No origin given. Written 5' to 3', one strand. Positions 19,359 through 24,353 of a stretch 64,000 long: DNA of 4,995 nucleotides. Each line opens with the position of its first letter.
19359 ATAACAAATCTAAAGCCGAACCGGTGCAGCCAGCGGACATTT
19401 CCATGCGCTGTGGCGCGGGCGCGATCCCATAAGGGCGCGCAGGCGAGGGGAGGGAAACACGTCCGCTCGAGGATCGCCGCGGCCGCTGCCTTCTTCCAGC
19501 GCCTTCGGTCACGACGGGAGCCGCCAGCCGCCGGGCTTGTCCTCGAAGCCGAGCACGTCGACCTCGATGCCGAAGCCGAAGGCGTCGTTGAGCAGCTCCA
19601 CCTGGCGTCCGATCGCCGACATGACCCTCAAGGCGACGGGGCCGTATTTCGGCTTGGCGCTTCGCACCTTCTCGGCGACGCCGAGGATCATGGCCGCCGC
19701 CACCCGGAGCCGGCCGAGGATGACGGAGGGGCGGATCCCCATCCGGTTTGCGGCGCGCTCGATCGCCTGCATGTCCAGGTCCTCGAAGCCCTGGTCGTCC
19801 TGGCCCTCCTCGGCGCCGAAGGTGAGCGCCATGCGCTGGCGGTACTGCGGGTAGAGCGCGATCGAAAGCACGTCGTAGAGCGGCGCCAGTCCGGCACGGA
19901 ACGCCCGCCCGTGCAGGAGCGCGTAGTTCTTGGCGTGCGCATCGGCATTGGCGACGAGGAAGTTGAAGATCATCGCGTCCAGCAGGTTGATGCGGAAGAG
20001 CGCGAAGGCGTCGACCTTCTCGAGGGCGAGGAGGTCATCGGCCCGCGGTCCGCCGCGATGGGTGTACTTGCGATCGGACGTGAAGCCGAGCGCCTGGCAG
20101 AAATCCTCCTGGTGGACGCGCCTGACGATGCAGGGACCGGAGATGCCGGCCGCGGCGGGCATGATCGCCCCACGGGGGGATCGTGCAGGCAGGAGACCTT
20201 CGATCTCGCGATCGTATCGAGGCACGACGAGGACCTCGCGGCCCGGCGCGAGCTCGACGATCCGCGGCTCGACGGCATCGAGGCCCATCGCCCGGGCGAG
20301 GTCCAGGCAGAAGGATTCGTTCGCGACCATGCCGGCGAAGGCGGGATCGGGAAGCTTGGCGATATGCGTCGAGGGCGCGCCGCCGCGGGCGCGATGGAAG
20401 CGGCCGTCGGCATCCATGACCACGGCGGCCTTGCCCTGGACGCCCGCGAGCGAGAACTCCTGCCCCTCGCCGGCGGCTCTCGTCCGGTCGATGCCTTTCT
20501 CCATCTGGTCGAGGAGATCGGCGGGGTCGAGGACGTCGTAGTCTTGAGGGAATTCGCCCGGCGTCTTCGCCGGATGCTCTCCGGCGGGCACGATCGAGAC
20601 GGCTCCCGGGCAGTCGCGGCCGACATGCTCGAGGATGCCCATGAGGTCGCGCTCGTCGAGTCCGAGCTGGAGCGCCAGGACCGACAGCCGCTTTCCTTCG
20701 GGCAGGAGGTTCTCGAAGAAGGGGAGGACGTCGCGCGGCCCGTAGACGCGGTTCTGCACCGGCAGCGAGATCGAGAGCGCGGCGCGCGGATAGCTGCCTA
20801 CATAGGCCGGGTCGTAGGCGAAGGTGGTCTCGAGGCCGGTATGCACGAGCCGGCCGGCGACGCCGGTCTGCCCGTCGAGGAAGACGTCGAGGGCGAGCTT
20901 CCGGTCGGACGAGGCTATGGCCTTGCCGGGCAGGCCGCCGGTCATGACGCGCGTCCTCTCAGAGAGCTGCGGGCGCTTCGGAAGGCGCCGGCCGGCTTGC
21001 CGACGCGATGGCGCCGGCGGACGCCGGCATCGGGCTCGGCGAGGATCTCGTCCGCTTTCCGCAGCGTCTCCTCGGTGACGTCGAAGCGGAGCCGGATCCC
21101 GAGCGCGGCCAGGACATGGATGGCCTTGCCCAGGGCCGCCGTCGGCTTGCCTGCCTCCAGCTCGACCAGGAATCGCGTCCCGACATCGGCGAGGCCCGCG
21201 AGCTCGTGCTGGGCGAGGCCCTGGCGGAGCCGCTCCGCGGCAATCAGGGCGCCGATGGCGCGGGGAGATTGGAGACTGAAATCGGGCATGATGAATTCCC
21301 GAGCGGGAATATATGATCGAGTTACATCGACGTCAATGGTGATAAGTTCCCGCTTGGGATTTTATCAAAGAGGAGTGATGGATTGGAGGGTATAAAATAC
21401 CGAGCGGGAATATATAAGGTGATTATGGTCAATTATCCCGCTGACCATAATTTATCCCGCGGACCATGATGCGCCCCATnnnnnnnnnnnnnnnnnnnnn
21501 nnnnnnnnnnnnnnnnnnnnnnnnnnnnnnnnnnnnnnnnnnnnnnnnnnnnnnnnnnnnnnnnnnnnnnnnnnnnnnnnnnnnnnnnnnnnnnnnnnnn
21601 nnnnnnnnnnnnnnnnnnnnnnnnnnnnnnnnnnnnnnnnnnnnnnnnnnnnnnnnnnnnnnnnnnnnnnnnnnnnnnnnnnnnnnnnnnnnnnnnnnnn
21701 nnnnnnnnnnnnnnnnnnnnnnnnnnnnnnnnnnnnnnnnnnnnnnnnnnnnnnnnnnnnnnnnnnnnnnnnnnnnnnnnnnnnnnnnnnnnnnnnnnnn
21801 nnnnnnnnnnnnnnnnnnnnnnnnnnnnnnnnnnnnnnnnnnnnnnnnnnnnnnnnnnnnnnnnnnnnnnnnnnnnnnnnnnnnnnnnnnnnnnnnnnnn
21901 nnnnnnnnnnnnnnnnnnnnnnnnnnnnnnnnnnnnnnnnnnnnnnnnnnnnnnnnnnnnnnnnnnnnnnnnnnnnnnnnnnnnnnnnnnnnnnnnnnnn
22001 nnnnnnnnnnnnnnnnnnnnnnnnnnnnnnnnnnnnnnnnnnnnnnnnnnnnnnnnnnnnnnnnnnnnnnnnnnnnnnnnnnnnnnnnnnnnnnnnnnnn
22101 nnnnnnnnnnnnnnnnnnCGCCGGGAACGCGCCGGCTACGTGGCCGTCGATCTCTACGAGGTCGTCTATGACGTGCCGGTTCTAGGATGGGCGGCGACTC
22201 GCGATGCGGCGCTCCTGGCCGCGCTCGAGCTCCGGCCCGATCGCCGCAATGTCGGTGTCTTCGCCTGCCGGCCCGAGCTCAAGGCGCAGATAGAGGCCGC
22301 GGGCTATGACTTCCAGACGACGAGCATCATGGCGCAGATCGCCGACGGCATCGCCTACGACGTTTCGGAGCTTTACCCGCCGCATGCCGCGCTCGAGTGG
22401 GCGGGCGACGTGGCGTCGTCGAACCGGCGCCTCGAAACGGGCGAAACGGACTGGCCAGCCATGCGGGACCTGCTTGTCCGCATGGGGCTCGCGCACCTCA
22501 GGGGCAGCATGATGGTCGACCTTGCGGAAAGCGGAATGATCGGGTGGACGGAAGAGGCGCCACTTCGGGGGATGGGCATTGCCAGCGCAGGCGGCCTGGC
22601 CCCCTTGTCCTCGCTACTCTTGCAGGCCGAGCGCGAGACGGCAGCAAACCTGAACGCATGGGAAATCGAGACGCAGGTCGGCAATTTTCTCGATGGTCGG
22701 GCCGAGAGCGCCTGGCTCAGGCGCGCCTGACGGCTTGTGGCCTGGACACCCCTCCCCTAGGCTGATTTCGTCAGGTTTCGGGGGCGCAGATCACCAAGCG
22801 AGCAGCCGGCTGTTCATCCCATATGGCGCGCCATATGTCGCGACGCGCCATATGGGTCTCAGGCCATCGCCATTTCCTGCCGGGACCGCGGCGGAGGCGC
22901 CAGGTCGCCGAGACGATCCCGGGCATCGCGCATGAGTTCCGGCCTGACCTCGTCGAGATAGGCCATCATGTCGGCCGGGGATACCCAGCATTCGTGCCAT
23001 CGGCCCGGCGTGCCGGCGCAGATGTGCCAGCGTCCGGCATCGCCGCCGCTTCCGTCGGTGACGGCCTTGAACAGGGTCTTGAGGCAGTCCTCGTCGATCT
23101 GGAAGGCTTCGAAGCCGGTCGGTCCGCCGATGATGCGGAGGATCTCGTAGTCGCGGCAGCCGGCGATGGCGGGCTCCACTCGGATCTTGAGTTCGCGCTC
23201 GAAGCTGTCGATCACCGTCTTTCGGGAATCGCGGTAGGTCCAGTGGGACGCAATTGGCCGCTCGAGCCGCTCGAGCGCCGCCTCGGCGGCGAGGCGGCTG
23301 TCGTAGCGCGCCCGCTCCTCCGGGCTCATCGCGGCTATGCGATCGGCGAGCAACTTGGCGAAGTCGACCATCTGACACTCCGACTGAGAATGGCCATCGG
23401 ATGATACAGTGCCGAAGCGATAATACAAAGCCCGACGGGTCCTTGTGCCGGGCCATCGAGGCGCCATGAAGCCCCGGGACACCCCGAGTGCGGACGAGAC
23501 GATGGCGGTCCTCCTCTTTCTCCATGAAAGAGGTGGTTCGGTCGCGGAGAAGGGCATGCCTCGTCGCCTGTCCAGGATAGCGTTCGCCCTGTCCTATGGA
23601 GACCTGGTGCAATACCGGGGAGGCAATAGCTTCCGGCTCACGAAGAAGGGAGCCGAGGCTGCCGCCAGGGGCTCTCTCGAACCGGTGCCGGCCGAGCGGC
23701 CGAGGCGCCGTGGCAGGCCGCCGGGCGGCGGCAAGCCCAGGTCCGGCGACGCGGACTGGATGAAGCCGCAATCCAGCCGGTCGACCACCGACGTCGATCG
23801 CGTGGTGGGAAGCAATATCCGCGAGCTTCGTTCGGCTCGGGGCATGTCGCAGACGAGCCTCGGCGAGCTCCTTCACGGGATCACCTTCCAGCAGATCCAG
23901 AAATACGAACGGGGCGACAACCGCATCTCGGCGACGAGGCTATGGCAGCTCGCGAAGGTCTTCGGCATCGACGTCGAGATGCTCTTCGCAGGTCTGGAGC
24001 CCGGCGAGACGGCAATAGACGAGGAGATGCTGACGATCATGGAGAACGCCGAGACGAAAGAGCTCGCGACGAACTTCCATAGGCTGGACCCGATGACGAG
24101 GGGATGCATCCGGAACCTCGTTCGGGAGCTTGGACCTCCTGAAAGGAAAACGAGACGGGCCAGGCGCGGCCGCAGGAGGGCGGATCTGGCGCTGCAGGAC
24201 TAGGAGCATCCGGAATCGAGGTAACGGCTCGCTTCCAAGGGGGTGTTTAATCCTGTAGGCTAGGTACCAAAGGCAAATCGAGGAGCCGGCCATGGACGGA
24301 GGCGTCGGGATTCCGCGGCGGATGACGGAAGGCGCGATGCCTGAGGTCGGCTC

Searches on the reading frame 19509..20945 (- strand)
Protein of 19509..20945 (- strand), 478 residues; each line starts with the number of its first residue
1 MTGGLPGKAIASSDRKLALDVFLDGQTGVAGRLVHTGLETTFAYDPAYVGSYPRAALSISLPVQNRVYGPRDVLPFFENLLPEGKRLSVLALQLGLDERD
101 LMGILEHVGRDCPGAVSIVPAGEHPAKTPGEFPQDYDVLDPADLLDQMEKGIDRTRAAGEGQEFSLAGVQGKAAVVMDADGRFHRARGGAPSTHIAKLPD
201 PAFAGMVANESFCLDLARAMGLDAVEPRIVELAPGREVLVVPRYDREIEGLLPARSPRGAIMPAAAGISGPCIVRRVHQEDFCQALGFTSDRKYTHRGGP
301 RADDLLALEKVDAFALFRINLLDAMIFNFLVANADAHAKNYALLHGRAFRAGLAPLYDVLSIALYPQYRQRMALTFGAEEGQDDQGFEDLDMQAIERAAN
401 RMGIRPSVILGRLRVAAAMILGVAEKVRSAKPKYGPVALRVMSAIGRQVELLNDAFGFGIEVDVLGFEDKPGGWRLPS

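Call 8: search_protein_families(library=pfam, proteins=[window:19509-20945:-], max_evalue=0.01)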
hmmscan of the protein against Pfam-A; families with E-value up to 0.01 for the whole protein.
window:19509-20945:- (478 aa): 2 families
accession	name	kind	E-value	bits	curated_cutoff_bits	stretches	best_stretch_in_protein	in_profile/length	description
PF07804.18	HipA_C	-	3.8e-42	144.8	30.5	1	164-402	1-191/213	HipA-like C-terminal domain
PF13657.11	Couple_hipA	-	1.3e-21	77.4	22.5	1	19-118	1-98/99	HipA N-terminal domain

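Call 27: find_related_loci(query=window:19509-20945:-, collection=genome_contigs, flank=10000)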
Query window:19509-20945:- (478 aa) in genome_contigs; peptide patterns used: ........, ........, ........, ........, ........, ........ (x = any residue, [..] = any of these).
570 stretches matched a pattern; 488 encode a relative of the query (tblastn E <= 1e-3); the best 80 are kept; 80 distinct loci.
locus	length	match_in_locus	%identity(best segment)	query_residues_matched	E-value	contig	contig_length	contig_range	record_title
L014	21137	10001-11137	36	19-427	2e-58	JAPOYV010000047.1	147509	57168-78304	MAG: Gammaproteobacteria bacterium isolate COS4_bin_44 NODE_103_length_147509_cov_12.6441, whole genome shotgun sequence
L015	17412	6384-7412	42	13-379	1e-57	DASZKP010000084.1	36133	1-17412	MAG TPA_asm: Solirubrobacteraceae bacterium isolate SMAG_U5841 k141_2363202, whole genome shotgun sequence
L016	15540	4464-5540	37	41-430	8e-58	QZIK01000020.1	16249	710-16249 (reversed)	MAG: Desulfobacteraceae bacterium isolate SURF_67 Ga0104751_1005191, whole genome shotgun sequence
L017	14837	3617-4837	34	19-451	2e-57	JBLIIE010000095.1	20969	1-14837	MAG: Granulosicoccus sp. isolate 3300054696_161 Ga0535666_0003409, whole genome shotgun sequence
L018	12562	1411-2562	37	8-421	5e-56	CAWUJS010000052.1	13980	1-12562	MAG: uncultured Alphaproteobacteria bacterium isolate SRR17458609_binner123_16_1705322958 genome assembly, contig: ERZ21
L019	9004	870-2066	36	18-445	1e-55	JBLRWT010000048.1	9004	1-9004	MAG: Wenzhouxiangella sp. isolate TamC05-18 NODE_48_length_9004_cov_3.269071, whole genome shotgun sequence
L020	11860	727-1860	38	1-396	1e-55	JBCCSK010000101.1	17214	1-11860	MAG: Planctomycetota bacterium isolate P01_D01_bin.54 k141_403211_length_17214_cov_11.0603, whole genome shotgun sequenc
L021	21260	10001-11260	33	17-462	9e-55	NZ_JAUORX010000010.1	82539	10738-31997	Cognatishimia sp. 1_MG-2023 strain B3R09 PBLBCIBB_10, whole genome shotgun sequence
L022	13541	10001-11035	38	14-381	9e-55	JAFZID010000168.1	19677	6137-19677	Bacterium isolate RGIG7788 Water_buffalos_Reticulum-1__c601311, whole genome shotgun sequence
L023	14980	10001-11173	34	19-436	4e-54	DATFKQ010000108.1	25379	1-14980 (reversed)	MAG TPA_asm: Desulfotignum sp. isolate SMAG_U9174 k141_463611, whole genome shotgun sequence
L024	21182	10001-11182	31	19-439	4e-54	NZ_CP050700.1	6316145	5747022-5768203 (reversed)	Desulfopila sp. IMCC35008 chromosome, complete genome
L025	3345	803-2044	33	19-454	1e-54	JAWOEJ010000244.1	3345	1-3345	MAG: Desulfobacteraceae bacterium isolate BLK5-3.bin.174 k191_1457413, whole genome shotgun sequence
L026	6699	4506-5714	33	19-451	2e-54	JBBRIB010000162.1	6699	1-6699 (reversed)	MAG: Verrucomicrobiales bacterium isolate Co_metawrap_2753 Cmw_2753_k141_13973489_length_6699_cov_9.0000, whole genome s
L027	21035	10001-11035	38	19-391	2e-54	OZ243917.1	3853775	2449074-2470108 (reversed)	MAG: Alphaproteobacteria bacterium isolate 02e1f9bb-dbd4-4ed1-82e0-245be44422fa genome assembly, chromosome: 1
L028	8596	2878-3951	38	42-427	2e-54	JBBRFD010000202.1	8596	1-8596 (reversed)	MAG: Reyranellales bacterium isolate Co_metawrap_2547 Cmw_2547_k141_28766651_length_8596_cov_6.8619, whole genome shotgu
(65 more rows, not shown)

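Call 29: search_protein_families(library=pfam, proteins=[P0015, P0005], max_evalue=10)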
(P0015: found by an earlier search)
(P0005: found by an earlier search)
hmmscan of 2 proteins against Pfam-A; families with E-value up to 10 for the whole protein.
P0015 (259 aa): 0 families

P0005 (121 aa): 2 families
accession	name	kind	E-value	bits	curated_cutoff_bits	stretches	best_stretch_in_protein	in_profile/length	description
PF13663.11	DUF4148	-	0.22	12.4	27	1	1-35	1-32/62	Domain of unknown function (DUF4148)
PF23993.1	DUF7311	-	7.5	7.6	27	0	6-25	6-25/150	Domain of unknown function (DUF7311)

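Call 30: search_protein_families(library=padloc, proteins=[P0015, P0005, P0006, P0007, P0008, P0010, P0011, P0013, P0014], max_evalue=0.01)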
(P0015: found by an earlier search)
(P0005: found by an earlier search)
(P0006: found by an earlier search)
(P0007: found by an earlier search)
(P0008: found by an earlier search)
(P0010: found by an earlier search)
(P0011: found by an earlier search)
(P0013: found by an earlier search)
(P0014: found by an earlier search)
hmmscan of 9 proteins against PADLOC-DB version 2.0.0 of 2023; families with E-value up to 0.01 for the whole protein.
P0015 (259 aa): 0 families

P0005 (121 aa): 0 families

P0006 (237 aa): 0 families

P0007 (384 aa): 1 family
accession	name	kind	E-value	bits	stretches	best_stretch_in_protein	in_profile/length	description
PDLC04140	mad8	-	0.0029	15.2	0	28-50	24-46/314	mads_8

P0008 (433 aa): 5 families
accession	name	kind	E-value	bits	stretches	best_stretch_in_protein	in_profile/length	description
PDLC04342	PDC-M03A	-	7.6e-09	33.5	1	186-362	20-208/299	-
PDLC04340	PDC-M03A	-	2e-08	32.1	1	186-358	18-181/280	-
PDLC04339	PDC-M03A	-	3.5e-06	24.6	1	303-362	133-192/293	-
PDLC04345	PDC-M03A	-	7e-05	20.2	1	191-354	23-199/302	-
PDLC04344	PDC-M03A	-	0.00073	17.1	1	311-352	154-196/305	-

P0010 (112 aa): 5 families
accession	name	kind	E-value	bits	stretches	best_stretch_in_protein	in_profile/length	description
PDLC03947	RmrA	-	0.0002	18.3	1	19-65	9-55/383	-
PDLC04142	capH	-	0.00032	19.7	1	20-72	5-57/103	capH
PDLC02926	HTH_VI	-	0.0009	17.5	1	22-60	2-40/92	-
PDLC03665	Control_protein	-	0.0014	16.9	1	23-59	10-47/77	control protein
PDLC03949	RmrA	-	0.0069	13.3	1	26-61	7-42/363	-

P0011 (478 aa): 3 families
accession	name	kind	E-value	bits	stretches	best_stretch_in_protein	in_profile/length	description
PDLC04339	PDC-M03A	-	9.4e-06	23.2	1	319-360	135-175/293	-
PDLC04340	PDC-M03A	-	9.9e-06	23.2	1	319-361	128-169/280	-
PDLC04342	PDC-M03A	-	0.001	16.7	1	325-359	155-190/299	-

P0013 (115 aa): 1 family
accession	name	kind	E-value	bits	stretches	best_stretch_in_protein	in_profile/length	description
PDLC02926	HTH_VI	-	0.0042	15.3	1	12-53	2-43/92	-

P0014 (153 aa): 0 families

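Call 70: search_protein_families(library=ncbifam, proteins=[P0015, P0005, P0006, P0007, P0008, P0010, P0011, P0013, P0014], max_evalue=0.001)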
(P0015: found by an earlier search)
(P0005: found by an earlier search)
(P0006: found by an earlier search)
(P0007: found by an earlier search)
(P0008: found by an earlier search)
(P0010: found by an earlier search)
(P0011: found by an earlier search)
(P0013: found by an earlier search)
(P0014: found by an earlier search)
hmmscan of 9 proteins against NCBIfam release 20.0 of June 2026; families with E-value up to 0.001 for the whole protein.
P0015 (259 aa): 0 families

P0005 (121 aa): 0 families

P0006 (237 aa): 1 family
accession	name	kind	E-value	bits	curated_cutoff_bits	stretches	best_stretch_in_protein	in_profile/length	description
NF007413.0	PRK09951.1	subfamily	3e-26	92.2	349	1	1-232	1-221/222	hypothetical protein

P0007 (384 aa): 0 families

P0008 (433 aa): 1 family
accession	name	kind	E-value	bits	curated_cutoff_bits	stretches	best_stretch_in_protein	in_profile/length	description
NF007297.0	PRK09775.1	equivalog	3.6e-13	49.1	401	1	168-348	189-373/446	type II toxin-antitoxin system HipA family toxin YjjJ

P0010 (112 aa): 4 families
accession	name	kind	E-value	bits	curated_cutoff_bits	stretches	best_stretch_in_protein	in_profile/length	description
TIGR03070.1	couple_hipB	subfamily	3.4e-10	39.7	71.65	1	21-75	2-56/58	type II toxin-antitoxin system Y4mF family antitoxin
NF006015.0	PRK08154.1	subfamily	1.1e-05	24.8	204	1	15-84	24-91/314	anaerobic benzoate catabolism transcriptional regulator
NF007408.0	PRK09943.1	equivalog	5.6e-05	22.8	211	1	21-77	7-63/185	HTH-type transcriptional regulator PuuR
NF008109.0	PRK10856.1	equivalog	0.00084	19.1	208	1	19-64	12-57/334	cytoskeleton protein RodZ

P0011 (478 aa): 2 families
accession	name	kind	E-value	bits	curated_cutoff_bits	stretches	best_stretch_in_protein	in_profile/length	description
TIGR03071.1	couple_hipA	domain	4.8e-22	78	27.8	1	30-119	11-101/101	HipA N-terminal domain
NF007297.0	PRK09775.1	equivalog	1.2e-06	27.5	401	1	210-376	249-386/446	type II toxin-antitoxin system HipA family toxin YjjJ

P0013 (115 aa): 2 families
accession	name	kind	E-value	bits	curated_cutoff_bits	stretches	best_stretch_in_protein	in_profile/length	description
TIGR03070.1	couple_hipB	subfamily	7.4e-18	64.3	71.65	1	11-67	2-58/58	type II toxin-antitoxin system Y4mF family antitoxin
NF006015.0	PRK08154.1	subfamily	1.9e-05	24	204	1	11-82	30-101/314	anaerobic benzoate catabolism transcriptional regulator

P0014 (153 aa): 3 families
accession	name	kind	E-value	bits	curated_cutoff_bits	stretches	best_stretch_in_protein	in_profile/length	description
NF007621.2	PRK10276.1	subfamily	2.1e-41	140.6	110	1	38-151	2-115/115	translesion error-prone DNA polymerase V autoproteolytic subunit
TIGR00498.1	lexA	equivalog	7.2e-18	64.9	110.95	1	38-152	88-201/203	transcriptional repressor LexA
NF051876.1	transXXX_HumD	equivalog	5.5e-17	61.9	120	1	39-150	2-115/129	HumD family translesion DNA polymerase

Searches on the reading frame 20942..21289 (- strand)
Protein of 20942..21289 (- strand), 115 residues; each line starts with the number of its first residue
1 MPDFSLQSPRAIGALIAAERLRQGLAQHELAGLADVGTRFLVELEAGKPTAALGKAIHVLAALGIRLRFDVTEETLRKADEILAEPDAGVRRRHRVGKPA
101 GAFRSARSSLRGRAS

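Call 8: search_protein_families(library=pfam, proteins=[window:20942-21289:-], max_evalue=0.01)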
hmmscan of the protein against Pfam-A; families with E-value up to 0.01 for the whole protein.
window:20942-21289:- (115 aa): 1 family
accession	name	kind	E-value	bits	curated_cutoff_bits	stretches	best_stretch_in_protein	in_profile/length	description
PF01381.28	HTH_3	-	0.0009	19.7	23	1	16-68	1-53/55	Helix-turn-helix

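Call 29: search_protein_families(library=pfam, proteins=[P0015, P0005], max_evalue=10)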
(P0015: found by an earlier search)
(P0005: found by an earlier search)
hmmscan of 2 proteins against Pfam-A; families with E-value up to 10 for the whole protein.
P0015 (259 aa): 0 families

P0005 (121 aa): 2 families
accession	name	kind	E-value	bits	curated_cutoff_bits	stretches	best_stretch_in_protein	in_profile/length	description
PF13663.11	DUF4148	-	0.22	12.4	27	1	1-35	1-32/62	Domain of unknown function (DUF4148)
PF23993.1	DUF7311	-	7.5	7.6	27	0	6-25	6-25/150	Domain of unknown function (DUF7311)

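Call 30: search_protein_families(library=padloc, proteins=[P0015, P0005, P0006, P0007, P0008, P0010, P0011, P0013, P0014], max_evalue=0.01)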
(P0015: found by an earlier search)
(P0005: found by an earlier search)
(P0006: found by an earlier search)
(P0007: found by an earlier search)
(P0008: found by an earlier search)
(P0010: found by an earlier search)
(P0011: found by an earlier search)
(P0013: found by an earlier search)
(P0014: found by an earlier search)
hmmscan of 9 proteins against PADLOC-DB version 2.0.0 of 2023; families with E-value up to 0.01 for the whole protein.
P0015 (259 aa): 0 families

P0005 (121 aa): 0 families

P0006 (237 aa): 0 families

P0007 (384 aa): 1 family
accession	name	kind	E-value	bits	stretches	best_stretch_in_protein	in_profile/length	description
PDLC04140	mad8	-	0.0029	15.2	0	28-50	24-46/314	mads_8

P0008 (433 aa): 5 families
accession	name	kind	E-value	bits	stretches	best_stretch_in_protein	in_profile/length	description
PDLC04342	PDC-M03A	-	7.6e-09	33.5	1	186-362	20-208/299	-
PDLC04340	PDC-M03A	-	2e-08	32.1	1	186-358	18-181/280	-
PDLC04339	PDC-M03A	-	3.5e-06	24.6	1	303-362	133-192/293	-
PDLC04345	PDC-M03A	-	7e-05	20.2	1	191-354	23-199/302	-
PDLC04344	PDC-M03A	-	0.00073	17.1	1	311-352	154-196/305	-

P0010 (112 aa): 5 families
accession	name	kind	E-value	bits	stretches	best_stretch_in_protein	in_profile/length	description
PDLC03947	RmrA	-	0.0002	18.3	1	19-65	9-55/383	-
PDLC04142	capH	-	0.00032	19.7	1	20-72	5-57/103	capH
PDLC02926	HTH_VI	-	0.0009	17.5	1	22-60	2-40/92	-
PDLC03665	Control_protein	-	0.0014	16.9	1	23-59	10-47/77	control protein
PDLC03949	RmrA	-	0.0069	13.3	1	26-61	7-42/363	-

P0011 (478 aa): 3 families
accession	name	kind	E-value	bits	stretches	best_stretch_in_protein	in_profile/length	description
PDLC04339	PDC-M03A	-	9.4e-06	23.2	1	319-360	135-175/293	-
PDLC04340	PDC-M03A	-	9.9e-06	23.2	1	319-361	128-169/280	-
PDLC04342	PDC-M03A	-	0.001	16.7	1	325-359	155-190/299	-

P0013 (115 aa): 1 family
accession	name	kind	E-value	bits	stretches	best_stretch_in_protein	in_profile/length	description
PDLC02926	HTH_VI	-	0.0042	15.3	1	12-53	2-43/92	-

P0014 (153 aa): 0 families

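Call 70: search_protein_families(library=ncbifam, proteins=[P0015, P0005, P0006, P0007, P0008, P0010, P0011, P0013, P0014], max_evalue=0.001)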
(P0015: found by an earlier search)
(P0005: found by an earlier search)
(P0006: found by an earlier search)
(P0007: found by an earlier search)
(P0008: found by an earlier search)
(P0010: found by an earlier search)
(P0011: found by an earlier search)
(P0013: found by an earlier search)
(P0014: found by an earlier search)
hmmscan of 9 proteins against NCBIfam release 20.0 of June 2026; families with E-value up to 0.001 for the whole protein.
P0015 (259 aa): 0 families

P0005 (121 aa): 0 families

P0006 (237 aa): 1 family
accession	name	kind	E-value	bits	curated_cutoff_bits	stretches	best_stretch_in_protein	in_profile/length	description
NF007413.0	PRK09951.1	subfamily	3e-26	92.2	349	1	1-232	1-221/222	hypothetical protein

P0007 (384 aa): 0 families

P0008 (433 aa): 1 family
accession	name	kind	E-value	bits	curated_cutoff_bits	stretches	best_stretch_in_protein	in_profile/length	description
NF007297.0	PRK09775.1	equivalog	3.6e-13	49.1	401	1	168-348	189-373/446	type II toxin-antitoxin system HipA family toxin YjjJ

P0010 (112 aa): 4 families
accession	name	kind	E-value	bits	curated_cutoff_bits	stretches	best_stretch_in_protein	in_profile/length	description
TIGR03070.1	couple_hipB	subfamily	3.4e-10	39.7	71.65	1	21-75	2-56/58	type II toxin-antitoxin system Y4mF family antitoxin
NF006015.0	PRK08154.1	subfamily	1.1e-05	24.8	204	1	15-84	24-91/314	anaerobic benzoate catabolism transcriptional regulator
NF007408.0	PRK09943.1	equivalog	5.6e-05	22.8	211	1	21-77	7-63/185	HTH-type transcriptional regulator PuuR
NF008109.0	PRK10856.1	equivalog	0.00084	19.1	208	1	19-64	12-57/334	cytoskeleton protein RodZ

P0011 (478 aa): 2 families
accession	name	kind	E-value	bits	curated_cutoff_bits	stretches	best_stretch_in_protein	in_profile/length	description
TIGR03071.1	couple_hipA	domain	4.8e-22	78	27.8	1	30-119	11-101/101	HipA N-terminal domain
NF007297.0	PRK09775.1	equivalog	1.2e-06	27.5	401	1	210-376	249-386/446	type II toxin-antitoxin system HipA family toxin YjjJ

P0013 (115 aa): 2 families
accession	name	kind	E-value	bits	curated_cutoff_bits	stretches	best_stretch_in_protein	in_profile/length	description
TIGR03070.1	couple_hipB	subfamily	7.4e-18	64.3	71.65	1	11-67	2-58/58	type II toxin-antitoxin system Y4mF family antitoxin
NF006015.0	PRK08154.1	subfamily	1.9e-05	24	204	1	11-82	30-101/314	anaerobic benzoate catabolism transcriptional regulator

P0014 (153 aa): 3 families
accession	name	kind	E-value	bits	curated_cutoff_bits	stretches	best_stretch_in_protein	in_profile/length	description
NF007621.2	PRK10276.1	subfamily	2.1e-41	140.6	110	1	38-151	2-115/115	translesion error-prone DNA polymerase V autoproteolytic subunit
TIGR00498.1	lexA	equivalog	7.2e-18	64.9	110.95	1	38-152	88-201/203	transcriptional repressor LexA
NF051876.1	transXXX_HumD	equivalog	5.5e-17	61.9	120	1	39-150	2-115/129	HumD family translesion DNA polymerase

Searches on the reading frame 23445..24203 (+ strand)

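Call 11: search_protein_families(library=pfam, proteins=[window:23445-24203:+], max_evalue=0.01)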
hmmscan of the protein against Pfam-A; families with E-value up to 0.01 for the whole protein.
window:23445-24203:+ (252 aa): 4 families
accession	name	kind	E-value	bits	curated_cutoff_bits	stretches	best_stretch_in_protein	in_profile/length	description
PF01381.28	HTH_3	-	2.4e-12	47.1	23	1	125-178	1-53/55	Helix-turn-helix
PF13560.12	HTH_31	-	3.6e-06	27.6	27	1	124-179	5-60/64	Helix-turn-helix domain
PF12844.13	HTH_19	-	0.00042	20.6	30.2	1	122-183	1-61/64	Helix-turn-helix domain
PF13443.12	HTH_26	-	0.00062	20.4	22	1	124-178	1-55/63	Cro/C1-type HTH DNA-binding domain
